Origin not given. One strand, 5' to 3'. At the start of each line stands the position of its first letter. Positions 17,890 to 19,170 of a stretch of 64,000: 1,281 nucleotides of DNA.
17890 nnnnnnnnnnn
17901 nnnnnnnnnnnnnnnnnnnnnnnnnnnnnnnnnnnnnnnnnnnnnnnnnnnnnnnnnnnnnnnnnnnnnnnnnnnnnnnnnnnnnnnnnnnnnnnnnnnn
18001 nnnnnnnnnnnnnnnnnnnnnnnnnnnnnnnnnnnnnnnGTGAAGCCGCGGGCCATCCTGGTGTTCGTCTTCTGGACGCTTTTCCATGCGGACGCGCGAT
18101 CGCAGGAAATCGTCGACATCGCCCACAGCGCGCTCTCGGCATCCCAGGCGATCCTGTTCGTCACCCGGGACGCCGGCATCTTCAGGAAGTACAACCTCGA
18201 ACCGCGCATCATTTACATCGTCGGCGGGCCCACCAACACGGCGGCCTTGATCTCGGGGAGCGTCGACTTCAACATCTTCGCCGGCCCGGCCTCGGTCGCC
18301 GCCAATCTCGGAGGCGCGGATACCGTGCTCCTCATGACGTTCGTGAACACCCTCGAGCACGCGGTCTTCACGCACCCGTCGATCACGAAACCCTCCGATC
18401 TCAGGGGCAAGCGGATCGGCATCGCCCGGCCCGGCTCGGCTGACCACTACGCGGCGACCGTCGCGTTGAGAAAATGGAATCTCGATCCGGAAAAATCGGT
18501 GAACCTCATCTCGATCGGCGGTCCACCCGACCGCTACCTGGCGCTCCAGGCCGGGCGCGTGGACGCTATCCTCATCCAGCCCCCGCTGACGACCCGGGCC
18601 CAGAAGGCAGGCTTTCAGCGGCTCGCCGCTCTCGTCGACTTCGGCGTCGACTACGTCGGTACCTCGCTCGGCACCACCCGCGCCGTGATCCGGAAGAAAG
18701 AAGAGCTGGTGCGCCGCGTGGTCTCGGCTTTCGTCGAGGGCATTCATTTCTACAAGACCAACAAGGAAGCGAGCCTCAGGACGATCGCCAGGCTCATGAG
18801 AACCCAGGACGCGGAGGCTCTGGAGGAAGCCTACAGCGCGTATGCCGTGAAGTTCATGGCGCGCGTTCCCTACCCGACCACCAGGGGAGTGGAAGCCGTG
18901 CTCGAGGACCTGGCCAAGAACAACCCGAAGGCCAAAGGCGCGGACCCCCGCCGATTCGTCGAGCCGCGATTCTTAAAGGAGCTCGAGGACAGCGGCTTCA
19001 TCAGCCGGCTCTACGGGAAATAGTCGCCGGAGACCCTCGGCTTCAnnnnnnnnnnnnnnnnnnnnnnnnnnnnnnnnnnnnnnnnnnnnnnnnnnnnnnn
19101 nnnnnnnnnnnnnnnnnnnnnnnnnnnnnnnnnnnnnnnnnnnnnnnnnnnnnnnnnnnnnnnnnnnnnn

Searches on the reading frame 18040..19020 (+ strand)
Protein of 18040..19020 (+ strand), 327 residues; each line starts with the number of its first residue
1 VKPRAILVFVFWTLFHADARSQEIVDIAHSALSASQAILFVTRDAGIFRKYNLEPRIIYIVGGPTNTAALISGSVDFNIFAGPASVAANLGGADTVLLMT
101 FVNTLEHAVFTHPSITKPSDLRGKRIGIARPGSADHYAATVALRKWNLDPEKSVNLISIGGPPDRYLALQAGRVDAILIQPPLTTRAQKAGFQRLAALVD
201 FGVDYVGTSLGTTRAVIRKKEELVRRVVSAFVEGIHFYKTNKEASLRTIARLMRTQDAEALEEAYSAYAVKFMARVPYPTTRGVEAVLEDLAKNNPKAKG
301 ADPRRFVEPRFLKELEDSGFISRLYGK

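Call 5: search_protein_families(library=pfam, proteins=[window:18040-19020:+], max_evalue=0.1)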
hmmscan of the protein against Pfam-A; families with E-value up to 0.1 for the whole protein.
window:18040-19020:+ (327 aa): 5 families
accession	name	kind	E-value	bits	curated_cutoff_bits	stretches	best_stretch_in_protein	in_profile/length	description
PF09084.16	NMT1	-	1.6e-16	61.3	20.5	1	37-241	5-212/216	NMT1/THI5 like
PF13379.11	NMT1_2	-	1.2e-13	52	24.7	1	32-250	15-248/252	NMT1-like family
PF12974.12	Phosphonate-bd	-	3.4e-05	23.8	27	1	68-180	44-163/242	ABC transporter, phosphonate, periplasmic substrate-binding protein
PF12916.12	DUF3834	-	0.0021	17.8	22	1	120-260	66-191/202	Protein of unknown function (DUF3834)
PF16868.10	NMT1_3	-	0.0061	16.6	27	1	98-180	85-167/289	NMT1-like family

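Call 6: search_protein_families(library=ncbifam, proteins=[window:18040-19020:+], max_evalue=0.1)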
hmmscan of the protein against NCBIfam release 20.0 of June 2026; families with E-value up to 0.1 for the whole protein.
window:18040-19020:+ (327 aa): 10 families
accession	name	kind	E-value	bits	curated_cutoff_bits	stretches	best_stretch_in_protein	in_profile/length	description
TIGR01728.1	SsuA_fam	subfamily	2.4e-21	76.2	163.5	1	36-264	11-241/290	aliphatic sulfonate ABC transporter substrate-binding protein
TIGR01729.1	taurine_ABC_bnd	equivalog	5.5e-11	42.4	304.25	1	66-191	40-165/300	taurine ABC transporter substrate-binding protein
NF008553.0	PRK11480.1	equivalog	1e-08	34.7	490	1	67-191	65-187/320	taurine ABC transporter substrate-binding protein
NF040735.1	SBP_SaoX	equivalog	9.8e-08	31.4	300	1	41-245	20-225/330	ABC transporter substrate-binding subunit SaoX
NF008588.0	PRK11553.1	subfamily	1.6e-06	27.3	299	1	61-255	64-257/319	aliphatic sulfonate ABC transporter substrate-binding protein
TIGR02122.1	TRAP_TAXI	subfamily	0.00014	20.9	84.35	1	98-180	115-197/320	TAXI family TRAP transporter solute-binding subunit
NF008046.0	PRK10779.1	equivalog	0.0018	17.4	477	1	125-199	179-247/450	sigma E protease regulator RseP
NF000050.2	AAC_6p_A29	exception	0.015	15.1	250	1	202-276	48-120/131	aminoglycoside 6'-N-acetyltransferase AAC(6')-29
NF002296.0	PRK01222.1-2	equivalog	0.053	13.3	270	1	189-257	17-85/221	phosphoribosylanthranilate isomerase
NF008426.0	PRK11260.1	equivalog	0.053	12.8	312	1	114-180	140-197/266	cystine ABC transporter substrate-binding protein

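Call 36: search_solved_structures(query=window:18040-19020:+, max_evalue=0.01)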
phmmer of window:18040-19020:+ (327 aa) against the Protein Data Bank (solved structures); distinct sequences matched with E-value up to 0.01: 4.
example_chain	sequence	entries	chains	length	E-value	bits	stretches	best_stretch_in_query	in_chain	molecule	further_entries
6ssy_A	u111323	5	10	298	2.4e-08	36.7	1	63-191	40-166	Taurine-binding periplasmic protein | Taurine ABC transporter substrate-binding protein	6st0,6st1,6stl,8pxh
3qsl_A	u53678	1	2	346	1.3e-06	31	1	45-191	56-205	Putative exported protein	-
9b1u_A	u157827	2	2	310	3e-05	26.5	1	56-200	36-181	Putative ABC transporter periplasmic solute-binding protein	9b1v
9ooz_A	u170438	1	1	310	4e-05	26.1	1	56-200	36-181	ABC transporter substrate binding protein (Subunit A)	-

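Call 59: find_homologous_proteins(query=window:18040-19020:+)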
Query window:18040-19020:+ (327 aa): 624 proteins with E <= 0.001 among 5250 candidates; the best 120 are listed.
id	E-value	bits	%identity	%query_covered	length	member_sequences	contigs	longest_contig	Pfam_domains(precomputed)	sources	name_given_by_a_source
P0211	1.1e-210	716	100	100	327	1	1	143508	PF13379.12,PF09084.17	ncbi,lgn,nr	ncbi:MAG TPA: ABC transporter substrate-binding protein [candidate division Zixibacteria bacterium]|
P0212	1.7e-166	571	83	92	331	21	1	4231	PF13379.12,PF09084.17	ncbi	-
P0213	2.4e-165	567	82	92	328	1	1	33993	PF13379.12,PF09084.17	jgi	jgi:NitT/TauT family transport system substrate-binding protein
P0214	1.9e-164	564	77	98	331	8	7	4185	PF13379.12,PF09084.17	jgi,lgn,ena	-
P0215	2.0e-164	564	82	92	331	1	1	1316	PF13379.12,PF09084.17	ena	-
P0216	3.7e-164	563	81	92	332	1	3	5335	PF13379.12,PF09084.17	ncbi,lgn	-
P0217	5.4e-164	563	80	93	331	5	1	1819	PF13379.12,PF09084.17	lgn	-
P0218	6.3e-164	562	82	92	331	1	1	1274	PF13379.12,PF09084.17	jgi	-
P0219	7.4e-163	559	82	92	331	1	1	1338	PF13379.12,PF09084.17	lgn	-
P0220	1.5e-162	558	82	92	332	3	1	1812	PF13379.12,PF09084.17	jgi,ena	-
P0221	3.3e-162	557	82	92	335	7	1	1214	PF13379.12,PF09084.17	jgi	jgi:ABC-type nitrate/sulfonate/bicarbonate transport system substrate-binding protein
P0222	4.9e-162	556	77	98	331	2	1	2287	PF13379.12,PF09084.17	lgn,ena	-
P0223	6.8e-162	556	76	96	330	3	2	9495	PF13379.12,PF09084.17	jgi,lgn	jgi:NitT/TauT family transport system substrate-binding protein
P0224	1.3e-161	555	76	99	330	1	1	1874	PF13379.12,PF09084.17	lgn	-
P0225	1.4e-161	555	81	92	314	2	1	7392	PF13379.12,PF09084.17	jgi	jgi:NitT/TauT family transport system substrate-binding protein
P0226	5.3e-161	553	74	99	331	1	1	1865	PF13379.12,PF09084.17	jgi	jgi:ABC-type nitrate/sulfonate/bicarbonate transport system substrate-binding protein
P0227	1.0e-160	552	77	96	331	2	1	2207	PF13379.12,PF09084.17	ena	-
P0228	1.2e-160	552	76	98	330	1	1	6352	PF13379.12,PF09084.17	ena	-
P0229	2.1e-160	551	75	98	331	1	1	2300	PF13379.12,PF09084.17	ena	-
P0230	2.1e-160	551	75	99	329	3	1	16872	PF13379.12,PF09084.17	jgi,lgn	jgi:NitT/TauT family transport system substrate-binding protein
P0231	3.0e-160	550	78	94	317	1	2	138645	PF13379.12,PF09084.17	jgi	jgi:NitT/TauT family transport system substrate-binding protein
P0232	4.6e-160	550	74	99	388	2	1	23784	PF13379.12,PF09084.17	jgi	jgi:ABC-type nitrate/sulfonate/bicarbonate transport system substrate-binding protein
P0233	5.3e-159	546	76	98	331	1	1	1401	PF13379.12,PF09084.17,PF12974.13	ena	-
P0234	5.7e-159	546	74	98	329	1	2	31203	PF13379.12,PF09084.17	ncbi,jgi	ncbi:MAG TPA: ABC transporter substrate-binding protein [Candidatus Binatia bacterium]|jgi:NitT/TauT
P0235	6.2e-159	546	76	98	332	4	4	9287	PF13379.12,PF09084.17,PF12974.13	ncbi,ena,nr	ncbi:MAG: hypothetical protein A3F90_13820 [Deltaproteobacteria bacterium RIFCSPLOWO2_12_FULL_60_19]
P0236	2.9e-158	544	74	99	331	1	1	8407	PF13379.12,PF09084.17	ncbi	ncbi:MAG: ABC transporter substrate-binding protein [Candidatus Binatia bacterium]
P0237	4.0e-158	543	75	99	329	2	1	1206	PF13379.12,PF09084.17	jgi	jgi:NitT/TauT family transport system substrate-binding protein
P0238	1.2e-157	542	78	93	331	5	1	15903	PF13379.12,PF09084.17,PF12974.13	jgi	jgi:NitT/TauT family transport system substrate-binding protein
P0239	5.6e-157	540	83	88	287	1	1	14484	PF13379.12,PF09084.17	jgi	-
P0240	1.5e-156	538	77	93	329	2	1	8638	PF13379.12,PF09084.17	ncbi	ncbi:MAG: ABC transporter substrate-binding protein [Candidatus Binatia bacterium]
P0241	2.9e-156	537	75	96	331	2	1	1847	PF13379.12,PF09084.17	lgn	-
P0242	3.8e-156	537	73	100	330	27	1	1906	PF13379.12,PF09084.17,PF16868.11,PF12974.13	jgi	-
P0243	9.9e-156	536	77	93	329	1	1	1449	PF13379.12,PF09084.17,PF16868.11,PF12974.13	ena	-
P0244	3.3e-149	514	70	97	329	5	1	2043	PF13379.12,PF09084.17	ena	-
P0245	1.7e-148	512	73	92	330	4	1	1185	PF13379.12,PF09084.17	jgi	jgi:NitT/TauT family transport system substrate-binding protein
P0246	1.1e-142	493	67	98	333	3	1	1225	PF13379.12,PF09084.17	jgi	jgi:NitT/TauT family transport system substrate-binding protein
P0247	3.3e-142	491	69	94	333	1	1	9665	PF13379.12,PF09084.17,PF12974.13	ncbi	-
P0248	3.3e-142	491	68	94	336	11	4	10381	PF13379.12,PF09084.17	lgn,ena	-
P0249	7.9e-142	490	81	82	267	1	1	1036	PF13379.12,PF09084.17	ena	-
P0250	1.3e-141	489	68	94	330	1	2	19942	PF13379.12,PF09084.17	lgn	-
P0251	5.5e-141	487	68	94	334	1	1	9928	PF13379.12,PF09084.17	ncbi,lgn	-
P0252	8.1e-141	487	68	94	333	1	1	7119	PF13379.12,PF09084.17,PF12916.13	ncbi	-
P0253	6.2e-140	484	67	94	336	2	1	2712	PF13379.12,PF09084.17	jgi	jgi:NitT/TauT family transport system substrate-binding protein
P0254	1.8e-139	482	67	94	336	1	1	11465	PF13379.12,PF09084.17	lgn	-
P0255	8.4e-139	480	67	94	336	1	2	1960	PF13379.12,PF09084.17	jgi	jgi:NitT/TauT family transport system substrate-binding protein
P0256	1.1e-138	480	66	94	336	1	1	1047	PF13379.12,PF09084.17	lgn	-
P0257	1.5e-138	479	67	94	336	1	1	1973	PF13379.12,PF09084.17,PF12974.13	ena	-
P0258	2.3e-138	479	66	94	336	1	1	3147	PF13379.12,PF09084.17,PF12974.13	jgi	-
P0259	4.4e-138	478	64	98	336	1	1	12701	PF13379.12,PF09084.17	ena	-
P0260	6.8e-138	477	66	94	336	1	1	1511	PF13379.12,PF09084.17,PF12974.13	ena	-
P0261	7.0e-138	477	64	98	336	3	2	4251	PF13379.12,PF09084.17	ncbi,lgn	-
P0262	8.2e-138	477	64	98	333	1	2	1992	PF13379.12,PF09084.17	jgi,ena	-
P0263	8.7e-138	477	66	94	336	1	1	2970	PF13379.12,PF09084.17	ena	-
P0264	1.1e-137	476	66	94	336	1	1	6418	PF13379.12,PF09084.17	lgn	-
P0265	1.2e-137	476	66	94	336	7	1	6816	PF13379.12,PF09084.17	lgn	-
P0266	1.3e-137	476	65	98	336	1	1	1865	PF13379.12,PF09084.17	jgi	-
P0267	1.4e-137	476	66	94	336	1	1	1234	PF13379.12,PF09084.17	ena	-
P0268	1.5e-137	476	65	94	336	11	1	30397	PF13379.12,PF09084.17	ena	-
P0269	1.5e-137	476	64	99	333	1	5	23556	PF13379.12,PF09084.17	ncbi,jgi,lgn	jgi:NitT/TauT family transport system substrate-binding protein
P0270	1.6e-137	476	67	94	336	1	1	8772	PF13379.12,PF09084.17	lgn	-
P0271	1.7e-137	476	67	94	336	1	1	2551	PF13379.12,PF09084.17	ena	-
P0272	1.7e-137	476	66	94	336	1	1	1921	PF13379.12,PF09084.17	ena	-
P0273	2.0e-137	475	66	94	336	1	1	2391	PF13379.12,PF09084.17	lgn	-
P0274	2.4e-137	475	66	94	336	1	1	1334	PF13379.12,PF09084.17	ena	-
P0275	5.3e-137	474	66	94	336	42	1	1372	PF13379.12,PF09084.17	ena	-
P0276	6.8e-137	474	65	94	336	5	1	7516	PF13379.12,PF09084.17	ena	-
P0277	9.7e-137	473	66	94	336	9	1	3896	PF13379.12,PF09084.17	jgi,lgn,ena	-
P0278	1.2e-136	473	66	94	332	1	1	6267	PF13379.12,PF09084.17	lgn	-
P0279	2.2e-136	472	62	98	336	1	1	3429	PF13379.12,PF09084.17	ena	-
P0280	2.3e-136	472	65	94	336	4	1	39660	PF13379.12,PF09084.17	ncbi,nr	ncbi:MAG: ABC transporter substrate-binding protein [Deltaproteobacteria bacterium]|nr:ABC transport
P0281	2.3e-136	472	64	100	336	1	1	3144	PF13379.12,PF09084.17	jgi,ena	-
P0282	2.6e-136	472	66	94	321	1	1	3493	PF13379.12,PF09084.17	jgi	jgi:NitT/TauT family transport system substrate-binding protein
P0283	4.1e-136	471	63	98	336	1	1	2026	PF13379.12,PF09084.17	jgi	-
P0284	6.0e-136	471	66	94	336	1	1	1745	PF13379.12,PF09084.17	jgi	jgi:NitT/TauT family transport system substrate-binding protein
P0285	8.2e-136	470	65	94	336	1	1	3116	PF13379.12,PF09084.17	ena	-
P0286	1.3e-135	469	63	98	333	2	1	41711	PF13379.12,PF09084.17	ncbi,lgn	-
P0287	1.8e-135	469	63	99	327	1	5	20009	PF13379.12,PF09084.17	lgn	-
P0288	7.9e-133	460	65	94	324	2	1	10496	PF13379.12,PF09084.17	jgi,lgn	jgi:NitT/TauT family transport system substrate-binding protein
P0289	2.0e-132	459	66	93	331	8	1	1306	PF13379.12,PF09084.17,PF12916.13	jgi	-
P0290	5.0e-132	458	64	95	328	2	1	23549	PF13379.12,PF09084.17,PF12974.13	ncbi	-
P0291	1.3e-131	456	63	98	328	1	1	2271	PF13379.12,PF09084.17,PF12974.13,PF12916.13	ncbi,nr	ncbi:MAG: ABC transporter substrate-binding protein [Deltaproteobacteria bacterium]|nr:ABC transport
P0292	1.4e-131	456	63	100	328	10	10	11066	PF13379.12,PF09084.17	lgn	-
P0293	1.5e-131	456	65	93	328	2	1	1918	PF13379.12,PF09084.17,PF12974.13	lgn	-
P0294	1.8e-131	456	64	97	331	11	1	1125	PF13379.12,PF09084.17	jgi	-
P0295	2.5e-131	455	62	100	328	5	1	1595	PF13379.12,PF09084.17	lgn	-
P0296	8.4e-131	454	61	99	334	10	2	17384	PF13379.12,PF09084.17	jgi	jgi:NitT/TauT family transport system substrate-binding protein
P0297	2.0e-130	452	59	100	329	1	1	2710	PF13379.12,PF09084.17,PF12974.13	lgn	-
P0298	2.2e-130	452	62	99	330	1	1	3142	PF13379.12,PF09084.17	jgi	-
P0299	3.1e-130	452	62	99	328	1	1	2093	PF13379.12,PF09084.17,PF12974.13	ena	-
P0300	4.7e-130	451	64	95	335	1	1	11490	PF13379.12,PF09084.17,PF12974.13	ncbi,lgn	-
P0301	6.1e-130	451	60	98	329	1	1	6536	PF13379.12,PF09084.17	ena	-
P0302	1.0e-129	450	64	93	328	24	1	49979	PF13379.12,PF09084.17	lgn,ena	-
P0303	1.2e-129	450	61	98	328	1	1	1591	PF13379.12,PF09084.17,PF12974.13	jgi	jgi:ABC-type nitrate/sulfonate/bicarbonate transport system substrate-binding protein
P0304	3.1e-129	449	59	100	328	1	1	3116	PF13379.12,PF09084.17,PF12974.13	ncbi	-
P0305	6.1e-129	448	59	100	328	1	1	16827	PF13379.12,PF09084.17,PF12974.13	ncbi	-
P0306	8.4e-129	447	59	100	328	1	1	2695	PF13379.12,PF09084.17,PF12974.13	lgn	-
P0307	1.2e-128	447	59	100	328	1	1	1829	PF13379.12,PF09084.17,PF12974.13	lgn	-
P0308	1.5e-128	446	59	100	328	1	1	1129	PF13379.12,PF09084.17,PF12974.13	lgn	-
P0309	1.5e-128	446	59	100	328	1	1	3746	PF13379.12,PF09084.17,PF12974.13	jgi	jgi:NitT/TauT family transport system substrate-binding protein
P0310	1.9e-128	446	60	99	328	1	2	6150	PF13379.12,PF09084.17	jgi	jgi:ABC-type nitrate/sulfonate/bicarbonate transport system substrate-binding protein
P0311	2.0e-128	446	63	92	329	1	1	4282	PF13379.12,PF09084.17,PF12974.13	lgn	-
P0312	3.0e-128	445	63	93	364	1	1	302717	PF13379.12,PF09084.17,PF12974.13,PF12916.13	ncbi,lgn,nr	ncbi:MAG TPA: ABC transporter substrate-binding protein [Candidatus Acidoferrales bacterium]|nr:ABC 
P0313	3.0e-128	445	59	100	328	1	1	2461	PF13379.12,PF09084.17,PF12974.13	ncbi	-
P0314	3.1e-128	445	63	93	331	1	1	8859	PF13379.12,PF09084.17,PF12974.13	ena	-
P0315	3.3e-128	445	59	100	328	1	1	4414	PF13379.12,PF13407.13,PF09084.17,PF12916.13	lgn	-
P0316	3.3e-128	445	61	98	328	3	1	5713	PF13379.12,PF09084.17,PF12916.13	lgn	-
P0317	4.0e-128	445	64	93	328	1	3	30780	PF13379.12,PF09084.17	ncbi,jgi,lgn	jgi:NitT/TauT family transport system substrate-binding protein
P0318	5.9e-128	444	63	89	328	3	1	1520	PF13379.12,PF09084.17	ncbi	-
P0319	2.0e-127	443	60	100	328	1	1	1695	PF13379.12,PF09084.17,PF12916.13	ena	-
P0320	2.9e-127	442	62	95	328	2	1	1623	PF13379.12,PF09084.17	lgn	-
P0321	3.3e-127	442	59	98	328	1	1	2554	PF13379.12,PF09084.17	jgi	-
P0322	5.0e-127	441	62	95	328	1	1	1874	PF13379.12,PF09084.17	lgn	-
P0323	1.0e-126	440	60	93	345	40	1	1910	PF13379.12,PF09084.17,PF12974.13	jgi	jgi:NitT/TauT family transport system substrate-binding protein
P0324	1.1e-126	440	61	93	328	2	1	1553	PF13379.12,PF09084.17,PF12974.13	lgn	-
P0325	1.1e-126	440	60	99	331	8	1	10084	PF13379.12,PF09084.17,PF12974.13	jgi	-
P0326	2.3e-126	439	61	95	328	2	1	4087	PF13379.12,PF09084.17,PF12974.13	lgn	-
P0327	2.4e-126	439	59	98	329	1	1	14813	PF13379.12,PF09084.17,PF12974.13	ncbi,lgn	-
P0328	8.5e-126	437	60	97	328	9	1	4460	PF13379.12,PF09084.17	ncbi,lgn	-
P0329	1.0e-125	437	59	99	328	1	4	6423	PF13379.12,PF09084.17,PF12974.13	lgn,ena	-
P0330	1.2e-125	437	60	95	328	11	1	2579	PF13379.12,PF09084.17,PF12974.13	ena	-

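Call 60: find_encoding_contigs(protein=P0213, flank=4000, max_places=2)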
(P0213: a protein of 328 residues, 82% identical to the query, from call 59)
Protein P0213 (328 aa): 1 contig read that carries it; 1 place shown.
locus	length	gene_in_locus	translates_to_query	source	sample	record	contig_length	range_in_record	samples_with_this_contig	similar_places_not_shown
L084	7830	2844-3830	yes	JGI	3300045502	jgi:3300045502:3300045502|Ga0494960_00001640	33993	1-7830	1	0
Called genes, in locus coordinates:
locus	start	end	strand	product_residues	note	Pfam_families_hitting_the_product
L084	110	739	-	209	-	PF20434:BD-FAE, PF00135:COesterase (weak), PF07859:Abhydrolase_3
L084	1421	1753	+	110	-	PF21814:DUF6883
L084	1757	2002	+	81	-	PF16277:DUF4926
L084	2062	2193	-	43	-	-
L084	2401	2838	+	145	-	PF00903:Glyoxalase, PF13669:Glyoxalase_4 (weak)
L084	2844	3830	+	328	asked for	PF13379:NMT1_2, PF09084:NMT1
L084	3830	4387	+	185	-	PF06052:3-HAO, PF07883:Cupin_2 (weak)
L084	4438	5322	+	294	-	PF01557:FAA_hydrolase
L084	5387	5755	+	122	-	PF00903:Glyoxalase, PF13669:Glyoxalase_4 (weak), PF18029:Glyoxalase_6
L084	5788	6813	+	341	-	PF03401:TctC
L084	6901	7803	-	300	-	PF16868:NMT1_3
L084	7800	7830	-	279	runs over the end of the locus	PF00561:Abhydrolase_1, PF12697:Abhydrolase_6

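Call 61: find_encoding_contigs(protein=P0231, flank=4000, max_places=2)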
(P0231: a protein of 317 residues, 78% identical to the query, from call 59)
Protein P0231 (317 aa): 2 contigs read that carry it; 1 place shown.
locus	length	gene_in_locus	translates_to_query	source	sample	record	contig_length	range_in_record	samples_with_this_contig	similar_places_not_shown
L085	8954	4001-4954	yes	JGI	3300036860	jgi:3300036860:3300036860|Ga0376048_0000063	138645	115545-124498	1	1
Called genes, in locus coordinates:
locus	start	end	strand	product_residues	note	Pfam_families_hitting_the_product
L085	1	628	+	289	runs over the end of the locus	-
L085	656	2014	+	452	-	PF06508:QueC (faint)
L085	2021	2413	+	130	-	PF04266:ASCH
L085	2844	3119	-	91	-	PF12441:CopG_antitoxin (weak)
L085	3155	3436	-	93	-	-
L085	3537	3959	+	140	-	PF00903:Glyoxalase, PF13669:Glyoxalase_4 (weak)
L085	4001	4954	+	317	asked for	PF13379:NMT1_2, PF09084:NMT1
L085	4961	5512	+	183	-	PF06052:3-HAO, PF07883:Cupin_2 (weak)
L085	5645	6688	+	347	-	PF15887:Peptidase_Mx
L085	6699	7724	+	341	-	PF07478:Dala_Dala_lig_C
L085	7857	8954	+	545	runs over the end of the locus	PF05170:AsmA, PF05359:DUF748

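Call 62: find_encoding_contigs(protein=P0234, flank=4000, max_places=2)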
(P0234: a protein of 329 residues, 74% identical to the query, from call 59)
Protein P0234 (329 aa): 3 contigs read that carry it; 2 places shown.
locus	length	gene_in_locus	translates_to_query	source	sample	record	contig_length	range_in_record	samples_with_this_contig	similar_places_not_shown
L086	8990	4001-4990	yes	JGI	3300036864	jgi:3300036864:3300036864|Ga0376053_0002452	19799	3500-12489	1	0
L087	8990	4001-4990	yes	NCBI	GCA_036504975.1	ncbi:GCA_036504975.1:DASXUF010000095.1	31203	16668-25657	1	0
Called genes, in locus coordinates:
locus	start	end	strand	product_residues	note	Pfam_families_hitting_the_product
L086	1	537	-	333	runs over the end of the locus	PF00296:Bac_luciferase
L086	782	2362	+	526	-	PF20695:UbiD_N, PF01977:UbiD, PF20696:UbiD_C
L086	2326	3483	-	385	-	-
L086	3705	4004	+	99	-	PF00903:Glyoxalase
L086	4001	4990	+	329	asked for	PF13379:NMT1_2, PF09084:NMT1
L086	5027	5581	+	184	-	PF06052:3-HAO, PF07883:Cupin_2 (weak)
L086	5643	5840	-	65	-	-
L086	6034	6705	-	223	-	-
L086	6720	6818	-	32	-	-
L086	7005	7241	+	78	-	-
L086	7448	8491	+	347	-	PF15887:Peptidase_Mx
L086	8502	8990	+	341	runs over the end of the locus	PF07478:Dala_Dala_lig_C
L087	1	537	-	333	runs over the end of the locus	PF00296:Bac_luciferase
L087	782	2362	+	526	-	PF20695:UbiD_N, PF01977:UbiD, PF20696:UbiD_C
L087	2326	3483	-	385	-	-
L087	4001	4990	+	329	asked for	PF13379:NMT1_2, PF09084:NMT1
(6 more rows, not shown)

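Call 64: find_encoding_contigs(protein=P0239, flank=3500, max_places=2)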
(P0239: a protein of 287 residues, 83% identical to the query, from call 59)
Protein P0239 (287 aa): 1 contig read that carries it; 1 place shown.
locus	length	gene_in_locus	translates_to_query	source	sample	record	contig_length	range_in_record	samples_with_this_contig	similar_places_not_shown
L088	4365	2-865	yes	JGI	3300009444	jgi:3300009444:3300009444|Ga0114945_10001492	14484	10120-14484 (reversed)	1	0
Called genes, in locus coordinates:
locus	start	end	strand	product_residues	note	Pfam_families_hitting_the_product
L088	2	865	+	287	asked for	PF09084:NMT1, PF13379:NMT1_2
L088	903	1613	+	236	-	PF03070:TENA_THI-4, PF14518:Haem_oxygenas_2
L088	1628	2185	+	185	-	PF06052:3-HAO, PF07883:Cupin_2 (faint)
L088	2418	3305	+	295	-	PF01557:FAA_hydrolase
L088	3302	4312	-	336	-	PF01717:Meth_synt_2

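Call 65: find_encoding_contigs(protein=P0225, flank=3500, max_places=2)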
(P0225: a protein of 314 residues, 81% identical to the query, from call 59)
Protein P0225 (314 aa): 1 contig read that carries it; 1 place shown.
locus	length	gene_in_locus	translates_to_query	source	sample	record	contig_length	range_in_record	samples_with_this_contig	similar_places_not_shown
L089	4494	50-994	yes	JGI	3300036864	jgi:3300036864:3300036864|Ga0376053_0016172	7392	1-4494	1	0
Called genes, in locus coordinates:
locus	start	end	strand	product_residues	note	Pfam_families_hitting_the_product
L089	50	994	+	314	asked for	PF09084:NMT1, PF13379:NMT1_2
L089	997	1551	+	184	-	PF06052:3-HAO, PF07883:Cupin_2 (faint)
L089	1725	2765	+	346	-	PF15887:Peptidase_Mx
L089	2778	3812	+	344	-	PF02655:ATP-grasp_3 (weak), PF07478:Dala_Dala_lig_C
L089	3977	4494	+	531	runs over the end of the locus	PF05359:DUF748, PF13116:YhdP, PF05359:DUF748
